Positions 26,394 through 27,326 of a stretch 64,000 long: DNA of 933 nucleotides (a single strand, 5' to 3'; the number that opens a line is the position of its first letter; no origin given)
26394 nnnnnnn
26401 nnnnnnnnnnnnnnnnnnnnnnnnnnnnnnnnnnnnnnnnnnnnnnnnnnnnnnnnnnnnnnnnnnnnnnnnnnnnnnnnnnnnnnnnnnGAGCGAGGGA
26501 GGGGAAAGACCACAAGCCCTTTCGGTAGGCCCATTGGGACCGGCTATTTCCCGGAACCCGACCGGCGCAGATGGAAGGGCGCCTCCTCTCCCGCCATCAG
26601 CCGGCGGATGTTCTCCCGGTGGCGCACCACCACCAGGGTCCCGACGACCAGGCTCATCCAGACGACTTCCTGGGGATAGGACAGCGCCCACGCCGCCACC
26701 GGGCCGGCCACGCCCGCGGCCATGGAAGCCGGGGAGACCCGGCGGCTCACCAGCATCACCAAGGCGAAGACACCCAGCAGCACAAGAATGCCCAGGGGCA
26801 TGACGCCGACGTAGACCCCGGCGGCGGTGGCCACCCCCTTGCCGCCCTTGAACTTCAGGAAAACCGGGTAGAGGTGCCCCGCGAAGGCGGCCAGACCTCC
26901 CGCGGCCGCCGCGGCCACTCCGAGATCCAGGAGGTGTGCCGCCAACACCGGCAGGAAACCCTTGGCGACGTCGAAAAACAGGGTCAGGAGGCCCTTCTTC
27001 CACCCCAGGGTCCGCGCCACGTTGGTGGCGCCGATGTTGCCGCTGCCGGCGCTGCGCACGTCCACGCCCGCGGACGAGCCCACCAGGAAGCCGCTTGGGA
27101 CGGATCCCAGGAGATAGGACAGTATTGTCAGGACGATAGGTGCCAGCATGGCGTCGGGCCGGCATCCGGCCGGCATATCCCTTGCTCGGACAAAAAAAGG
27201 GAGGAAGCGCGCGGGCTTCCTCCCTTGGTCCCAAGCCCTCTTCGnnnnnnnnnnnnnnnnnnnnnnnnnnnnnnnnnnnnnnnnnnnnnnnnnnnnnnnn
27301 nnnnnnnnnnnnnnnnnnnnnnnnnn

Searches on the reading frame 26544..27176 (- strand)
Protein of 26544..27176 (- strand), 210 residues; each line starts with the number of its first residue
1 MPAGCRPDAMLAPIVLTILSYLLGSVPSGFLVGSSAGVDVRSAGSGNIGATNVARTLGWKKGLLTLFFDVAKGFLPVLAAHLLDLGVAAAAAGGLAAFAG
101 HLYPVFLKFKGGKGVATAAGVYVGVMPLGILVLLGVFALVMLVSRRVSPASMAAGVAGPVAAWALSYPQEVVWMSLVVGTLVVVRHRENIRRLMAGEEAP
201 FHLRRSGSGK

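Call 8: search_protein_families(library=pfam, proteins=[window:26544-27176:-], max_evalue=1)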
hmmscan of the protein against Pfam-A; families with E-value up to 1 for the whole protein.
window:26544-27176:- (210 aa): 2 families
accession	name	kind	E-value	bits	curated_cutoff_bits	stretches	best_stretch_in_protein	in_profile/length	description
PF02660.20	G3P_acyltransf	-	3.7e-51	173.9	24.1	1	19-193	1-164/164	Glycerol-3-phosphate acyltransferase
PF03779.20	SPW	-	0.43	11.5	31.5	1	102-184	15-90/93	SPW repeat domain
